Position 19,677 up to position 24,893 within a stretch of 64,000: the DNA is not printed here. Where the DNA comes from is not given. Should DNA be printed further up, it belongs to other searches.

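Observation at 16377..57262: Two adjacent giant surface-lipoprotein genes (5,956 and ~7,548 codons) fill 63% of the window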

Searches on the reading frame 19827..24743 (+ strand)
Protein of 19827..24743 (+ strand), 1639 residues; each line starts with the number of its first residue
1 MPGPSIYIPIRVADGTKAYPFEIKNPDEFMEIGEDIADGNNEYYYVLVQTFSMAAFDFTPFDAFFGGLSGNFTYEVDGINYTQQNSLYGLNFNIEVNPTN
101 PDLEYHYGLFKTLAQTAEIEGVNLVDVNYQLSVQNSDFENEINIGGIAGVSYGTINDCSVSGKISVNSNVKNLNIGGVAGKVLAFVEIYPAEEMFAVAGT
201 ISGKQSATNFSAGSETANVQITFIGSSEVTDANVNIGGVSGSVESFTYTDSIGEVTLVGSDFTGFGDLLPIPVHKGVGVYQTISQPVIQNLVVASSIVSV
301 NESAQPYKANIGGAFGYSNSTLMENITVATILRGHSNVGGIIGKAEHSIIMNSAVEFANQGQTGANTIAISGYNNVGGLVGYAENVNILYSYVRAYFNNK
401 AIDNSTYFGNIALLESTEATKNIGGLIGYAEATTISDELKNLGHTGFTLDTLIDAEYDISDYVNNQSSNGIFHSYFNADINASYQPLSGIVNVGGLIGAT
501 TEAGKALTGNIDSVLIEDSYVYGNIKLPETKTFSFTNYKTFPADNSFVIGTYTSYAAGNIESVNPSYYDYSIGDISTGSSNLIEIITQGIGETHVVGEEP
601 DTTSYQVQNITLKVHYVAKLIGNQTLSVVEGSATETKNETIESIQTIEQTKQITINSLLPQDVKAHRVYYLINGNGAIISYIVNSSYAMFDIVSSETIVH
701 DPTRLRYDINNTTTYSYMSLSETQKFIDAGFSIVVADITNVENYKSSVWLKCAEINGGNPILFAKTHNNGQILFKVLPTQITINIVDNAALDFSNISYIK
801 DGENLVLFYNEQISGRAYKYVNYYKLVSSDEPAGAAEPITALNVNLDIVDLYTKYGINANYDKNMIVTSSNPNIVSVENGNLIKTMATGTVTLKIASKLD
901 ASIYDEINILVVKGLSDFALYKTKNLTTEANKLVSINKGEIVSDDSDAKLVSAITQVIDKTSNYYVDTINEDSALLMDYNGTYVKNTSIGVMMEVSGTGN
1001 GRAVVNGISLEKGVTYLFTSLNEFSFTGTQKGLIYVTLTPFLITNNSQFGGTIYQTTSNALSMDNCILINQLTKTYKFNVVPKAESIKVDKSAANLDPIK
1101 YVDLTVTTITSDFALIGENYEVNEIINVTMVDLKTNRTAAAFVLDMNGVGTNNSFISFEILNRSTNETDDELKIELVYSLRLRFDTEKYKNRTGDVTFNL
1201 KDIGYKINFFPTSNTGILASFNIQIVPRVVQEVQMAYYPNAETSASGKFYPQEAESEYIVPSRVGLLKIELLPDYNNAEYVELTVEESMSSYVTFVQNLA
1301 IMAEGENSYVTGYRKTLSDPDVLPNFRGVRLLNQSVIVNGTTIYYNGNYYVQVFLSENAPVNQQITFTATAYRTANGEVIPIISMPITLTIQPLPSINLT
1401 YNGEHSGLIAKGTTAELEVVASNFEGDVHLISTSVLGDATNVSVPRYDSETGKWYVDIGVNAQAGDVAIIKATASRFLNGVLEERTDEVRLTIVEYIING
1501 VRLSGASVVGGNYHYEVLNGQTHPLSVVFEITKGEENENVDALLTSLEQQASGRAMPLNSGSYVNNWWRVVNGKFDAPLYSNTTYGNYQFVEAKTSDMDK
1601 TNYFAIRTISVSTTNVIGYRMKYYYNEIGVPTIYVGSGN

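Call 52: search_solved_structures(query=A6, max_evalue=1)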
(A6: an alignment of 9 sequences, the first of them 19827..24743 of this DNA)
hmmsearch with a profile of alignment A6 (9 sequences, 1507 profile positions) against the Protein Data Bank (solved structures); distinct sequences matched with E-value up to 1: 2.
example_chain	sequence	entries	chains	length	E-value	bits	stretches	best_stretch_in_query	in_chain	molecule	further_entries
6p0w_A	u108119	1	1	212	0.63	10.8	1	557-622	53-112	Putative thiol-specific antioxidant protein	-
7kuu_A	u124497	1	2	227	0.73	10.6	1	557-622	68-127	Alkyl hydroperoxide reductase C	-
